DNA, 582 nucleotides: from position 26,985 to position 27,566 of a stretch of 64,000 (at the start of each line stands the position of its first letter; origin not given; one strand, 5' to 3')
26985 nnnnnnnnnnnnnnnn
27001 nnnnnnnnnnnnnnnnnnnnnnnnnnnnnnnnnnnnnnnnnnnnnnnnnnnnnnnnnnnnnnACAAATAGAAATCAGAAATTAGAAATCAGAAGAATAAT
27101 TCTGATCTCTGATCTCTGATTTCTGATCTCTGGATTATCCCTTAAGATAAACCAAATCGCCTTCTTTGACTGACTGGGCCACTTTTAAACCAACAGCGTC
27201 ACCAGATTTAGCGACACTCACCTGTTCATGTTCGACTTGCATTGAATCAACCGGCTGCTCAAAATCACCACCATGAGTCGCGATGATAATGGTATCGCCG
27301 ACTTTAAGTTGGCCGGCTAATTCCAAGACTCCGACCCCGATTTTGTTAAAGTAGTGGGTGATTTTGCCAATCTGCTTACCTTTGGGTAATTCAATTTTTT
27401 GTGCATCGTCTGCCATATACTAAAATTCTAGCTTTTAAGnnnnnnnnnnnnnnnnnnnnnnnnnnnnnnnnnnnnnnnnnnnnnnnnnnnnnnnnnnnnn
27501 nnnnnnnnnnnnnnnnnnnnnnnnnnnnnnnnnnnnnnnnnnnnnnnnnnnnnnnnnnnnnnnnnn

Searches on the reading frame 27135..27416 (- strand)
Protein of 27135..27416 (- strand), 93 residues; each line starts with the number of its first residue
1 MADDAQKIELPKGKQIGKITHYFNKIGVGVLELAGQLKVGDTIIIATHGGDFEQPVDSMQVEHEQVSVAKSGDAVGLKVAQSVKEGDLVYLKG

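Call 54: search_protein_families(library=pfam, proteins=[window:27135-27416:-], max_evalue=0.01)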
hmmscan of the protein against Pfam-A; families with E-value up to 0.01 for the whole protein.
window:27135-27416:- (93 aa): 4 families
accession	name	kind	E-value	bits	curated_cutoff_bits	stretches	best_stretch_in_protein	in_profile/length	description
PF03144.31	GTP_EFTU_D2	-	9.2e-06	26.4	30.3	1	34-80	10-59/73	Elongation factor Tu domain 2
PF16325.11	Peptidase_U32_C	-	0.00055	20.5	28.2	1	16-89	6-82/83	Peptidase family U32 C-terminal domain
PF14578.12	GTP_EFTU_D4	-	0.0022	18.3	23.8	1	24-90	17-86/86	Elongation factor Tu domain 4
PF22042.2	EF-G_D2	-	0.0063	17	27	1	34-87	25-79/84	Elongation factor G domain 2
